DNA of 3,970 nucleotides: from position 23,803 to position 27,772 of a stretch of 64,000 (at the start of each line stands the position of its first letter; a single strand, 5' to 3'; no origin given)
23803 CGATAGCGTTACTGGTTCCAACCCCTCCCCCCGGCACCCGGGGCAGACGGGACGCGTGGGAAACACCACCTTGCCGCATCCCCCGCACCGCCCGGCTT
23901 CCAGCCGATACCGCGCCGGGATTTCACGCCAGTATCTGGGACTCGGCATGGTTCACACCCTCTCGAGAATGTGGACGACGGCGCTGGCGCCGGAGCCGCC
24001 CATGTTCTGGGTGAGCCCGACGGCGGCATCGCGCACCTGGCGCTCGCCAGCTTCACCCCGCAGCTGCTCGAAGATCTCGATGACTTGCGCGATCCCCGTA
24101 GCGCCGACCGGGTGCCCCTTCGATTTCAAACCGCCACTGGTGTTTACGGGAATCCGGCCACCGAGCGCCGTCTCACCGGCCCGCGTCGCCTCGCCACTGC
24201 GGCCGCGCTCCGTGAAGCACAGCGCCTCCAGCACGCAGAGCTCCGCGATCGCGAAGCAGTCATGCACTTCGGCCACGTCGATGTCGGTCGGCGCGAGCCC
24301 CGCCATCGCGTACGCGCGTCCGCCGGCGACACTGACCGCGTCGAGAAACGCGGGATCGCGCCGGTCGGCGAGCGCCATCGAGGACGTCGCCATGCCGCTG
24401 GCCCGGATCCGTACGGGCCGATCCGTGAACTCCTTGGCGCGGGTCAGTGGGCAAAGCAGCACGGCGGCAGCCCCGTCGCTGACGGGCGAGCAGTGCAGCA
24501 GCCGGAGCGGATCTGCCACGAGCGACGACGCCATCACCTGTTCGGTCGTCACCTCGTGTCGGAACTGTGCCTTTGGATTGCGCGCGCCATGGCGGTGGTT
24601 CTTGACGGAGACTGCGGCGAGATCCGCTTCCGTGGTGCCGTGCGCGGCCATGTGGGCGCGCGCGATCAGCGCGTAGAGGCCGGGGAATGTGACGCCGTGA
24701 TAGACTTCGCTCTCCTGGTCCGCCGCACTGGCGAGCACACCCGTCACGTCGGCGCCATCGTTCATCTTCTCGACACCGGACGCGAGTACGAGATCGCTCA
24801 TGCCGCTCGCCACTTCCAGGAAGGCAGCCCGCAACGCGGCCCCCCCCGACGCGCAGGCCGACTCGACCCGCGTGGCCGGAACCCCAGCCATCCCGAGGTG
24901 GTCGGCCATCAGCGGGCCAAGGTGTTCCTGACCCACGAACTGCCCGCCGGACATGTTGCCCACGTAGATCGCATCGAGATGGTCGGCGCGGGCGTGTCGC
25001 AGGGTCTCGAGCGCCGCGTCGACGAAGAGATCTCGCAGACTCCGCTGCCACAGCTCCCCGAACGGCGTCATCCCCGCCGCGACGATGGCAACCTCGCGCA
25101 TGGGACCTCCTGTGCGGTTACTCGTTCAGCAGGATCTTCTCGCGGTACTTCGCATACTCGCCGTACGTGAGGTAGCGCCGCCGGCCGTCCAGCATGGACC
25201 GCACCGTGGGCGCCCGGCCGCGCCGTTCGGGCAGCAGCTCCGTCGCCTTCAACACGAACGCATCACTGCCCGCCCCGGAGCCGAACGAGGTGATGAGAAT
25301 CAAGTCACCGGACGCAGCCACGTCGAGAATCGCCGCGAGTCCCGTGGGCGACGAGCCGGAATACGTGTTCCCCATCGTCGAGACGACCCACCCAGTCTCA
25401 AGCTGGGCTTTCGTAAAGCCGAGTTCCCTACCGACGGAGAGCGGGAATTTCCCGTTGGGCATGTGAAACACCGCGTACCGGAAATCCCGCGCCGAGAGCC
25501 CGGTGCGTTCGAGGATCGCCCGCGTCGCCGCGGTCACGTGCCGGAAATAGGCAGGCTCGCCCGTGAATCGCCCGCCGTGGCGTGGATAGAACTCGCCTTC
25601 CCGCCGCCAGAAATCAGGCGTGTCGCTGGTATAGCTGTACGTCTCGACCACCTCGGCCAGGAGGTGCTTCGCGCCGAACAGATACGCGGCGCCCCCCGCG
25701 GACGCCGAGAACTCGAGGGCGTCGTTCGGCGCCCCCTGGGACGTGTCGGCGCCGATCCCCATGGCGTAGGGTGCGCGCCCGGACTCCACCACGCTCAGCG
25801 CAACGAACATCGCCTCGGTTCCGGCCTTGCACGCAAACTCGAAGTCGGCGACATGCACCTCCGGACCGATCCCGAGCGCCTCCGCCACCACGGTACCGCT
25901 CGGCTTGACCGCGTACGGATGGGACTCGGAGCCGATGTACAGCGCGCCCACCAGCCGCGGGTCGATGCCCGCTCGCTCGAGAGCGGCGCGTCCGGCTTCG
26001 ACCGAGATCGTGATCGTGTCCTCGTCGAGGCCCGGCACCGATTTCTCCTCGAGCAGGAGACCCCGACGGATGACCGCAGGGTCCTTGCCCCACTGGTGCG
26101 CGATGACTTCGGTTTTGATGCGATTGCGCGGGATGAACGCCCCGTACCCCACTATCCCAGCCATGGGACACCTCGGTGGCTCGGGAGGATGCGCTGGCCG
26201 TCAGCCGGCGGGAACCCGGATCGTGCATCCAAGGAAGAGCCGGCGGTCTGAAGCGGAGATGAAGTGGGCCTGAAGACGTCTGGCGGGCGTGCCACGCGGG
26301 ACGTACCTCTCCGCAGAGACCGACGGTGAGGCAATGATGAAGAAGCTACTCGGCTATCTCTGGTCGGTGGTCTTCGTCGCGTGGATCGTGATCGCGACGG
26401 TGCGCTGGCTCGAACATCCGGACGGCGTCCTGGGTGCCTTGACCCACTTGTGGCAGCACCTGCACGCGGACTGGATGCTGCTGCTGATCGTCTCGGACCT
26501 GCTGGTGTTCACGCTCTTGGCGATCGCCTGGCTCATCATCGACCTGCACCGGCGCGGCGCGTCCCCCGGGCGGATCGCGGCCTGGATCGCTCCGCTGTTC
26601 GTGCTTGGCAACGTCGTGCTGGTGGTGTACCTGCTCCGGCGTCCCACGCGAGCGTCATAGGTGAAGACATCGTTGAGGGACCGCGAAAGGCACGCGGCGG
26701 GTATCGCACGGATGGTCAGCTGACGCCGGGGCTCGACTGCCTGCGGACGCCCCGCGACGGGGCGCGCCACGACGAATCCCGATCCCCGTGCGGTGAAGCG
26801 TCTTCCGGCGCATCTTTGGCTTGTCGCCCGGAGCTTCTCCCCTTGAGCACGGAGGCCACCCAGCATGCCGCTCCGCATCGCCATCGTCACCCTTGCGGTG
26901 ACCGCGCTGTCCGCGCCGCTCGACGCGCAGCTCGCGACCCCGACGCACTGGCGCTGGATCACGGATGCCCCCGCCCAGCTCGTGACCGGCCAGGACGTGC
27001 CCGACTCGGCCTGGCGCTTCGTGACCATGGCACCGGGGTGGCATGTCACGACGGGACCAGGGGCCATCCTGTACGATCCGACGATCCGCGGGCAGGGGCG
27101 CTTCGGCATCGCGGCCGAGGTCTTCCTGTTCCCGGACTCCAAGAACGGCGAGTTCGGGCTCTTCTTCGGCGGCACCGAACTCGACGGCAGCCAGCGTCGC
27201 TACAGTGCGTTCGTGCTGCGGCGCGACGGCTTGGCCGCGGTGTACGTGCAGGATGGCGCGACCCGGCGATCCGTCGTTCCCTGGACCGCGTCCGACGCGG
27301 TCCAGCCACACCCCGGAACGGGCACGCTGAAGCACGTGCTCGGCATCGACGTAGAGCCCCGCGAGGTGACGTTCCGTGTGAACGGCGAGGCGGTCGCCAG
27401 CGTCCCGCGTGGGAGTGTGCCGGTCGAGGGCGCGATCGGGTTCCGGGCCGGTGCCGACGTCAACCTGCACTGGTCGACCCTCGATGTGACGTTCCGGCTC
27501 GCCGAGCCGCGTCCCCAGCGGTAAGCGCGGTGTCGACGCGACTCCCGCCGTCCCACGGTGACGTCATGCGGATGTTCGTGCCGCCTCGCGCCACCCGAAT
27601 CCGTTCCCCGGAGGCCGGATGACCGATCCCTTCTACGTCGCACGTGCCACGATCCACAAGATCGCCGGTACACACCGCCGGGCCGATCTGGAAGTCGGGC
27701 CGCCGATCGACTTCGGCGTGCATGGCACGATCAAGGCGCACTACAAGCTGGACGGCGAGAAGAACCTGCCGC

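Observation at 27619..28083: OsmC/YhfA-family gene with UGA exactly at the conserved catalytic Cys plus a SECIS-like hairpin: candidate selenoprotein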

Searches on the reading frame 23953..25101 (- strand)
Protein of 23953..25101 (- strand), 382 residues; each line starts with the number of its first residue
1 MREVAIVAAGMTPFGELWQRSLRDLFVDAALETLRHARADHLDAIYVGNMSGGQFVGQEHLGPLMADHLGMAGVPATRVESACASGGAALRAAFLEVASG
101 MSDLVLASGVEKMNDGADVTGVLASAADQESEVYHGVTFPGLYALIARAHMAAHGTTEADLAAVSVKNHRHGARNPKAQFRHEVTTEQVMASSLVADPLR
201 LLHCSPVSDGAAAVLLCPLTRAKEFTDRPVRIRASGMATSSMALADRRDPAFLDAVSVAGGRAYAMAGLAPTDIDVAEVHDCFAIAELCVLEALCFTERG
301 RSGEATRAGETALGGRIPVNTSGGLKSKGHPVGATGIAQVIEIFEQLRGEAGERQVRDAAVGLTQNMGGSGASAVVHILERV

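Call 21: search_protein_families(library=pfam, proteins=[window:23953-25101:-], max_evalue=0.001)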
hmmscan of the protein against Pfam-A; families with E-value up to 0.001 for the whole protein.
window:23953-25101:- (382 aa): 4 families
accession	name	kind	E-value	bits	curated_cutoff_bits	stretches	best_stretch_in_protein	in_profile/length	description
PF22691.2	Thiolase_C_1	-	3.2e-48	163.6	28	1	236-381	1-144/144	Thiolase C-terminal domain-like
PF00108.29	Thiolase_N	-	1.5e-28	100.4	26.4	1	4-218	1-258/260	Thiolase, N-terminal domain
PF02803.24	Thiolase_C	-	2.4e-09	37.3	27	1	258-364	26-114/123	Thiolase, C-terminal domain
PF00109.32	ketoacyl-synt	-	4.7e-05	23.6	20.8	1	66-119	158-210/252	Beta-ketoacyl synthase, N-terminal domain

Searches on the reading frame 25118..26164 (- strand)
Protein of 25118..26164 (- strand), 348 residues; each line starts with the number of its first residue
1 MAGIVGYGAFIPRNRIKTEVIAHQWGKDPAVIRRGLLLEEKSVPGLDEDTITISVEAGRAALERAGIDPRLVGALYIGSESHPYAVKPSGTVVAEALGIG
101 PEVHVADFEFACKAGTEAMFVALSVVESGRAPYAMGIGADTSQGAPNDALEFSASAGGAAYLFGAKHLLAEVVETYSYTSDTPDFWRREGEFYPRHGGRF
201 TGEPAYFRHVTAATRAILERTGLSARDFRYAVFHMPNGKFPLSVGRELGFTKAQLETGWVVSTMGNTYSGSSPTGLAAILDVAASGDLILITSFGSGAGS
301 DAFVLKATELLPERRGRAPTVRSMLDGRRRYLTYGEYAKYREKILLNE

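Call 21: search_protein_families(library=pfam, proteins=[window:25118-26164:-], max_evalue=0.001)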
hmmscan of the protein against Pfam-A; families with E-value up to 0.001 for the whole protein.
window:25118-26164:- (348 aa): 2 families
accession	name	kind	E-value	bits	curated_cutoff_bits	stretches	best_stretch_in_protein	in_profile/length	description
PF08541.16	ACP_syn_III_C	-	2.4e-09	37.7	26.6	1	218-306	1-89/90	3-Oxoacyl-[acyl-carrier-protein (ACP)] synthase III C terminal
PF00108.29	Thiolase_N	-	0.00058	19.8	26.4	0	53-140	26-113/260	Thiolase, N-terminal domain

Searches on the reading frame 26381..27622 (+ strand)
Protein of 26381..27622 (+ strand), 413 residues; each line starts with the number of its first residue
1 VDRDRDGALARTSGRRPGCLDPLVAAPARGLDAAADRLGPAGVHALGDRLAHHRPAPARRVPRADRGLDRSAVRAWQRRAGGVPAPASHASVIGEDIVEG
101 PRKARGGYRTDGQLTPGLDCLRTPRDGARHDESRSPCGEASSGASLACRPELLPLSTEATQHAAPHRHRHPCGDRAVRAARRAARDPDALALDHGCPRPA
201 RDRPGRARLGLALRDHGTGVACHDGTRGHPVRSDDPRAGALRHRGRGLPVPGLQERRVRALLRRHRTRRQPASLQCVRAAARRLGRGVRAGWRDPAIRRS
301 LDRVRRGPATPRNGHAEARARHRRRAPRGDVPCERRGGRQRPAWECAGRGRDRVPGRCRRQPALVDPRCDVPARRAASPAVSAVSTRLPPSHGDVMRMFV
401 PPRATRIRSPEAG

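Call 6: search_protein_families(library=pfam, proteins=[window:26381-27622:+], max_evalue=0.01)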
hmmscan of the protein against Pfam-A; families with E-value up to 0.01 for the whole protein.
window:26381-27622:+ (413 aa): 0 families
